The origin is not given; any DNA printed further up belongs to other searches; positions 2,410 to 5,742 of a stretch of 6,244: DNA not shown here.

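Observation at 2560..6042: Uncharacterised two-gene envelope cassette: secreted Gly/Tyr protein plus a membrane-anchored stalk protein with a Tyr-rich distal head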

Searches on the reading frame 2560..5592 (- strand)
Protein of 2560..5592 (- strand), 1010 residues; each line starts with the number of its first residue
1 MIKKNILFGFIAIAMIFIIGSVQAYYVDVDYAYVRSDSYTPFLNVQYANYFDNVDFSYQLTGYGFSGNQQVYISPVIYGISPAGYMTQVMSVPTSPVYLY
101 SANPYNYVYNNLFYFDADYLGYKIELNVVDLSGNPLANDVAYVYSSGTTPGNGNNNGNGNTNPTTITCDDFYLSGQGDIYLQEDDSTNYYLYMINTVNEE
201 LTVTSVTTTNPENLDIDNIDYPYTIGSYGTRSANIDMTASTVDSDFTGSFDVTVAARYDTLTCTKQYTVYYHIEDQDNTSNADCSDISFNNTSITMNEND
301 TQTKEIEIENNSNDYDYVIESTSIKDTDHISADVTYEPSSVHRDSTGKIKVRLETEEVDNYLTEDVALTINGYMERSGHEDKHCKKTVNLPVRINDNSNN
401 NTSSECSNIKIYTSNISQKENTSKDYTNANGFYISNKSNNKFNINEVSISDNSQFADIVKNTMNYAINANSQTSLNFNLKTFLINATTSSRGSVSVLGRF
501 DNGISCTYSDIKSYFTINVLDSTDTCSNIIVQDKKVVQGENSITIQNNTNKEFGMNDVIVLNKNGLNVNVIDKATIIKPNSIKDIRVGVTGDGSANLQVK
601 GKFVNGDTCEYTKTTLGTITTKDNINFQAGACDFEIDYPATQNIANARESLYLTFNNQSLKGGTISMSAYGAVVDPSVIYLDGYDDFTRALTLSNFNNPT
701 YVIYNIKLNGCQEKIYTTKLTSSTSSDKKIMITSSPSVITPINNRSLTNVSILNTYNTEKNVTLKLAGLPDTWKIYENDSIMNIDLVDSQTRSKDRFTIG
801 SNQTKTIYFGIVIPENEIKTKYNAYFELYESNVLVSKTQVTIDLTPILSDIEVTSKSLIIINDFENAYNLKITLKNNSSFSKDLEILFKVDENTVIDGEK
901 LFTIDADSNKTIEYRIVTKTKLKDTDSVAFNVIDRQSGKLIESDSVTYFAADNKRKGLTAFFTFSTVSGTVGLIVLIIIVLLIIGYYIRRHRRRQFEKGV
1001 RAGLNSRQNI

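Call 3: search_protein_families(library=pfam, proteins=[window:2560-5592:-], max_evalue=1)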
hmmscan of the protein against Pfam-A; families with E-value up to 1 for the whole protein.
window:2560-5592:- (1010 aa): 4 families
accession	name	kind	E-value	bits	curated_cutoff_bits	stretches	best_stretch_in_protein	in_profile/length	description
PF02439.20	Adeno_E3_CR2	-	0.019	15.2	36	1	965-998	4-37/38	Adenovirus E3 region protein CR2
PF12501.13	DUF3708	-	0.027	14.6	24.1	1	975-1008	1-34/166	Phosphate ATP-binding cassette transporter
PF05545.16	FixQ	-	0.057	13.8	29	1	964-998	6-40/49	Cbb3-type cytochrome oxidase component FixQ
PF12669.12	FeoB_associated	-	0.34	11.6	27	1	974-994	4-23/44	FeoB-associated Cys-rich membrane protein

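Call 4: search_protein_families(library=ncbifam, proteins=[window:2560-5592:-], max_evalue=1)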
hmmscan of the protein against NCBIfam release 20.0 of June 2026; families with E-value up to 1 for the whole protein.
window:2560-5592:- (1010 aa): 0 families

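Call 7: find_homologous_proteins(query=window:2560-5592:-, max_evalue=0.001)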
Query window:2560-5592:- (1010 aa): 11 proteins with E <= 0.001 among 8000 candidates.
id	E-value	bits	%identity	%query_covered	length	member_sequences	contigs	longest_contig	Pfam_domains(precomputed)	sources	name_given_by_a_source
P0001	0.0e+0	2204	100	100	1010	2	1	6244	-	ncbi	ncbi:MAG: hypothetical protein WCF78_03820 [archaeon]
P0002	0.0e+0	1785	80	100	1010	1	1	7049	-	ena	-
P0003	0.0e+0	1691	75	99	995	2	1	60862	-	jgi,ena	-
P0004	0.0e+0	1569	70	99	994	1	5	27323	-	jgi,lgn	-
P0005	0.0e+0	1359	61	96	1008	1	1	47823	-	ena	-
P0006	0.0e+0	1281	58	100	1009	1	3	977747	-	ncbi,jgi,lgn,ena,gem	-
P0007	0.0e+0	1263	58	99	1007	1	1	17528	-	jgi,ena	-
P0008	0.0e+0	1241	58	100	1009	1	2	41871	-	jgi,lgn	-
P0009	0.0e+0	1202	84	64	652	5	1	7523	-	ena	-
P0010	9.6e-243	826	42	96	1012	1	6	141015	-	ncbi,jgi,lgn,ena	-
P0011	2.2e-163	564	36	99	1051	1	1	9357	-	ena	-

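Call 8: find_encoding_contigs(protein=P0006, flank=6000, max_places=2)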
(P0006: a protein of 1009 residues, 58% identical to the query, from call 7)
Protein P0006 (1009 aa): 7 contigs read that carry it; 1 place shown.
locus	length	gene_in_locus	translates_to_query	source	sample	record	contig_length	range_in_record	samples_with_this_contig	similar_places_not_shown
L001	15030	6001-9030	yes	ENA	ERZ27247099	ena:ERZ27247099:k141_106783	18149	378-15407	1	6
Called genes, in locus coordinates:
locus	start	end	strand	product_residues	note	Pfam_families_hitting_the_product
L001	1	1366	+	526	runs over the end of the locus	PF04851:ResIII, PF00270:DEAD, PF21210:RNA_helicase_helical, PF00271:Helicase_C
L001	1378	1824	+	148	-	PF18931:DUF5680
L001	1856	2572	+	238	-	PF02732:ERCC4, PF00633:HHH (faint), PF12826:HHH_2, PF14520:HHH_5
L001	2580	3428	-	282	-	-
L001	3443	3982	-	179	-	-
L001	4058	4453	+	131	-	PF01201:Ribosomal_S8e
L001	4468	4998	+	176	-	PF09721:Exosortase_EpsH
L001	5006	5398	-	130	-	-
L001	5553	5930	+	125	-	-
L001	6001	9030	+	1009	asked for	-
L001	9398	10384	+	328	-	PF00297:Ribosomal_L3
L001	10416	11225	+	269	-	PF00573:Ribosomal_L4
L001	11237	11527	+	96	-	PF00276:Ribosomal_L23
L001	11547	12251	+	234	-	PF03947:Ribosomal_L2_C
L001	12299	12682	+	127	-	PF00203:Ribosomal_S19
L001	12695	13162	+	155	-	PF00237:Ribosomal_L22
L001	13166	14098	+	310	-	PF07650:KH_2, PF00189:Ribosomal_S3_C (weak)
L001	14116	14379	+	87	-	PF00831:Ribosomal_L29 (weak)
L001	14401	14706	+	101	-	PF01253:SUI1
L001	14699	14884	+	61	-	PF01868:RNase_P-MRP_p29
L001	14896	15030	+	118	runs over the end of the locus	PF00366:Ribosomal_S17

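Call 9: find_encoding_contigs(protein=P0010, flank=6000, max_places=2)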
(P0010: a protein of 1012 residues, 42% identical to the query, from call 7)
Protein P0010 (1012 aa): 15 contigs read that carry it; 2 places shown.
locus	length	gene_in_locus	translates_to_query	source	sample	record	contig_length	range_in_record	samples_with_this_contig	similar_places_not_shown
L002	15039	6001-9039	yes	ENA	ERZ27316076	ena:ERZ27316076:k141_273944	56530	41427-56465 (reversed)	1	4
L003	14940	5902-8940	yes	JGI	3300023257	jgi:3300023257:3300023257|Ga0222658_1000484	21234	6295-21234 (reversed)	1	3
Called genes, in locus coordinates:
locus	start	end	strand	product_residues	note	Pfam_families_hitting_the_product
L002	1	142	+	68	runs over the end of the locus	?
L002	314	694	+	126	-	-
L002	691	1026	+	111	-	PF05635:23S_rRNA_IVP (weak), PF22296:bAvd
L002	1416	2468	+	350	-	PF00078:RVT_1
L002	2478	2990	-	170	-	PF08617:CGI-121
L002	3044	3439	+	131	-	PF01201:Ribosomal_S8e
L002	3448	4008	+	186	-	-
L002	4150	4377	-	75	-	-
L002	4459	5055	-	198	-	-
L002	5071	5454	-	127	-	-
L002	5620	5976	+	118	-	-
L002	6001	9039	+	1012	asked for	-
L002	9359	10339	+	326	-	PF00297:Ribosomal_L3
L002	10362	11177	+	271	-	PF00573:Ribosomal_L4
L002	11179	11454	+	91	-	PF00276:Ribosomal_L23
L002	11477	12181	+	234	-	PF00181:Ribosomal_L2_N, PF03947:Ribosomal_L2_C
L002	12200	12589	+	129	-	PF00203:Ribosomal_S19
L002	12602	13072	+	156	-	PF00237:Ribosomal_L22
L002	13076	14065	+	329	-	-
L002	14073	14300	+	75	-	PF00831:Ribosomal_L29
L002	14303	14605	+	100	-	PF01253:SUI1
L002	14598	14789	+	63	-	PF01868:RNase_P-MRP_p29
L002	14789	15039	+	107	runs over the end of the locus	PF00366:Ribosomal_S17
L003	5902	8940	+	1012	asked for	-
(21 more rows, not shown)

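Call 10: find_encoding_contigs(protein=P0011, flank=6000, max_places=2)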
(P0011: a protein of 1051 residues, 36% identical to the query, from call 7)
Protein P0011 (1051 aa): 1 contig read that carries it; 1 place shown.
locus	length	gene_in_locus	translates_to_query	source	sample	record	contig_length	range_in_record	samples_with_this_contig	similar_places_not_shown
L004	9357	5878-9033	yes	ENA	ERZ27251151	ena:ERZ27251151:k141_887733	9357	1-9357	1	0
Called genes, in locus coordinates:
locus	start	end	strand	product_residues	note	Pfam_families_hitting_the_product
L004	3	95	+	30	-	?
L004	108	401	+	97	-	PF00428:Ribosomal_60s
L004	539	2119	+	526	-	PF00270:DEAD, PF04851:ResIII, PF21210:RNA_helicase_helical, PF00271:Helicase_C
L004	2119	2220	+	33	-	-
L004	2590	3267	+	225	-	PF02732:ERCC4, PF00633:HHH (faint), PF12826:HHH_2 (weak), PF14520:HHH_5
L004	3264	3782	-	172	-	PF08617:CGI-121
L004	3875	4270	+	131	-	PF01201:Ribosomal_S8e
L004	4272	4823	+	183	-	-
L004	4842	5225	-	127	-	-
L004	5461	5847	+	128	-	-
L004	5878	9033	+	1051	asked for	-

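Call 16: search_protein_families(library=ncbifam, proteins=[L001:4468-4998:+, L002:3448-4008:+, L004:4272-4823:+, L001:5006-5398:-, L002:5071-5454:-, L002:4459-5055:-, L002:4150-4377:-], max_evalue=0.1)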
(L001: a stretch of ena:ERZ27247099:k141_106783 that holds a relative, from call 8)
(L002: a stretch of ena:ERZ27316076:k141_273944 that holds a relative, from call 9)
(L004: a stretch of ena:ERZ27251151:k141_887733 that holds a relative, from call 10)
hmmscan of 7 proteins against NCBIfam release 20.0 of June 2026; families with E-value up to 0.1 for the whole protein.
L001:4468-4998:+ (176 aa): 5 families
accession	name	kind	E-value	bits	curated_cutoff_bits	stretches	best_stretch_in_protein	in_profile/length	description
TIGR04178.1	exo_archaeo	signature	1.4e-12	47.7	23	1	83-171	2-93/97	exosortase/archaeosortase family protein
NF046081.1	exosort_XrtX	exception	2.5e-07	30.8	170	1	68-174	57-163/168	exosortase X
TIGR04177.1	exosort_XrtH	exception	1e-06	28.8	86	1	65-175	49-157/158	exosortase H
NF045528.1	heimosortase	equivalog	0.00053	20.1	130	1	29-143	35-146/199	heimdallarchaeosortase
NF007369.0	PRK09867.1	equivalog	0.012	15.5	353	0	92-153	10-71/209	hypothetical protein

L002:3448-4008:+ (186 aa): 2 families
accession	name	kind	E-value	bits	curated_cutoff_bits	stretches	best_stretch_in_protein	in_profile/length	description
TIGR04178.1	exo_archaeo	signature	3.1e-10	40.2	23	1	93-183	2-95/97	exosortase/archaeosortase family protein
TIGR04177.1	exosort_XrtH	exception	2.1e-07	31.1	86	1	28-183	5-155/158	exosortase H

L004:4272-4823:+ (183 aa): 5 families
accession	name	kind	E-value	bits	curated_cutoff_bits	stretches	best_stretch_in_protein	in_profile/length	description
TIGR04178.1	exo_archaeo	signature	6.1e-12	45.7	23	1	94-180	3-92/97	exosortase/archaeosortase family protein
TIGR04177.1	exosort_XrtH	exception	1e-07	32.1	86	1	34-180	3-152/158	exosortase H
NF033505.2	paceosortase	exception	0.0098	16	80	0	29-178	4-143/167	pacearchaeosortase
TIGR04175.1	archaeo_artD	exception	0.047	13.7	125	0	27-182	6-143/150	archaeosortase D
NF045528.1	heimosortase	equivalog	0.077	13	130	1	32-153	16-146/199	heimdallarchaeosortase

L001:5006-5398:- (130 aa): 1 family
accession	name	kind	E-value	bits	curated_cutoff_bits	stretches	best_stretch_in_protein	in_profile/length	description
NF033872.1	SidA_fam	subfamily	0.0099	14.7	60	1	3-49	252-298/379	T4SS effector SidA family protein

L002:5071-5454:- (127 aa): 1 family
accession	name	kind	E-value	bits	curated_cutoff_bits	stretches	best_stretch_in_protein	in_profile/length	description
NF033872.1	SidA_fam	subfamily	0.0086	14.9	60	1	3-59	252-308/379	T4SS effector SidA family protein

L002:4459-5055:- (198 aa): 0 families

L002:4150-4377:- (75 aa): 0 families

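Call 17: find_related_loci(query=A2, collection=genome_contigs, flank=8000)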
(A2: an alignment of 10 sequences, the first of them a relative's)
Query A2 (1010 aa) in genome_contigs; peptide patterns used: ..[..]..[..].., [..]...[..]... (x = any residue, [..] = any of these).
338 stretches matched a pattern, but none encodes a relative of the query by tblastn (E <= 1e-3).

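Call 28: search_protein_families(library=pfam, proteins=[P0011, P0010, L001:5006-5398:-, L002:4459-5055:-, L001:3443-3982:-, L001:2580-3428:-], max_evalue=0.1)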
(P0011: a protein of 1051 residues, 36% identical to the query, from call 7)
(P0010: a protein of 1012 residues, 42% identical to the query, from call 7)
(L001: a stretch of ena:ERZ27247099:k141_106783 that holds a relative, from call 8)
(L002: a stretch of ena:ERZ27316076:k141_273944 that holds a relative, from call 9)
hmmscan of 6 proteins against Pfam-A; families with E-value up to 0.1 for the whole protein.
P0011 (1051 aa): 0 families

P0010 (1012 aa): 0 families

L001:5006-5398:- (130 aa): 1 family
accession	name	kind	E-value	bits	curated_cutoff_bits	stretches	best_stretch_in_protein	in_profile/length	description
PF12830.13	Nipped-B_C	-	0.089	13.3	26.4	1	90-125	146-181/186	Sister chromatid cohesion C-terminus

L002:4459-5055:- (198 aa): 0 families

L001:3443-3982:- (179 aa): 2 families
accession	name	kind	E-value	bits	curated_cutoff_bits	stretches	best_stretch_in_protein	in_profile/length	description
PF08617.15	CGI-121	-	0.0018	18.8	25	1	40-169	15-152/159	Kinase binding protein CGI-121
PF19240.4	DUF5890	-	0.089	13.2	27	1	44-81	31-63/75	Family of unknown function (DUF5890)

L001:2580-3428:- (282 aa): 0 families

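Call 30: predict_structure(alignment_id=A2)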
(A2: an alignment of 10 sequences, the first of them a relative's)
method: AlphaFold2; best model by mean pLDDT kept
length: 1010 residues; sequences in the alignment: 10
mean_pLDDT: 73.4   pTM: 0.27
mean pLDDT of the five models: 73.4, 72.1, 71.7, 68.8, 62.5
residues with pLDDT >= 90: 35; 70-90: 666; 50-70: 214; < 50: 95
segments of 3 or more residues with pLDDT < 50: 1-5, 17-24, 147-164, 277-282, 398-403, 623-630, 724-728, 952-972, 1001-1010
pLDDT, mean of each block of 10 residues (from residue 1): 50 49 52 68 61 76 65 84 67 79 72 62 82 77 54 24 55 68 69 72 87 77 71 77 72 87 86 55 68 80 87 81 86 88 86 80 87 72 79 67 62 77 66 78 82 72 72 78 73 85 77 81 70 83 87 88 82 87 89 85 79 79 43 71 63 75 81 70 76 61 83 81 51 79 79 77 88 84 72 80 82 77 87 82 64 83 80 83 86 81 87 87 82 76 78 31 31 64 69 54 42
secondary structure, 60 per line:
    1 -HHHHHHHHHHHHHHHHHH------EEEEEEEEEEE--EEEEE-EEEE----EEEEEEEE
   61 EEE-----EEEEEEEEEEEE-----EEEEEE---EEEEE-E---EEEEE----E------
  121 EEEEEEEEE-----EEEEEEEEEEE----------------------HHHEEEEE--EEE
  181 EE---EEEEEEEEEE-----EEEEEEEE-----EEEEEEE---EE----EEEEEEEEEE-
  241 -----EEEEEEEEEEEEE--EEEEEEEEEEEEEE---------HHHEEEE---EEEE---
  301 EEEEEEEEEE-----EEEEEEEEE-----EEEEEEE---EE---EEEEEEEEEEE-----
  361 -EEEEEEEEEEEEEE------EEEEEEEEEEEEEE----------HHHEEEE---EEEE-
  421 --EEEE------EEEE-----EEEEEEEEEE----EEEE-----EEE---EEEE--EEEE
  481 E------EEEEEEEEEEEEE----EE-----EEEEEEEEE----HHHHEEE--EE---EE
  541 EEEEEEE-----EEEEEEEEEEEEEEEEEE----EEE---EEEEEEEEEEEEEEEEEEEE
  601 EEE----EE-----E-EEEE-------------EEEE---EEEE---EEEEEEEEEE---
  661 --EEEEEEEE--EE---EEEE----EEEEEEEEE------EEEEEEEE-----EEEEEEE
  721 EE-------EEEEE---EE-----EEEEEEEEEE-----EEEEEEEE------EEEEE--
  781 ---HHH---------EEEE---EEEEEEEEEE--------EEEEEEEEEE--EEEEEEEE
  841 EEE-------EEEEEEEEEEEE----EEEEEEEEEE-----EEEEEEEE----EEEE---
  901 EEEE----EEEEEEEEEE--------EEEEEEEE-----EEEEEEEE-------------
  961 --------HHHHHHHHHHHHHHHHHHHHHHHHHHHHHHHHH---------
elements in order (helices of 4 or more, strands of 3 or more residues): H2-19 E26-36 E39-43 E45-48 E53-63 E69-80 E86-91 E95-99 E105-109 E121-129 E135-145 E171-175 E178-182 E186-195 E201-208 E214-220 E230-239 E246-258 E261-274 E287-290 E294-297 E301-310 E316-324 E330-336 E345-355 E362-375 E382-395 E409-412 E416-419 E423-426 E433-436 E442-451 E456-459 E465-467 E471-474 E477-481 E488-500 E512-520 H525-528 E529-531 E539-547 E553-570 E575-577 E581-603 E617-620 E634-637 E641-644 E648-657 E663-670 E678-681 E686-694 E701-708 E714-722 E730-734 E745-754 E760-767 E774-778 E796-799 E803-812 E821-830 E833-843 E851-862 E867-876 E882-889 E894-897 E901-904 E909-918 E927-934 E940-947 H969-1001
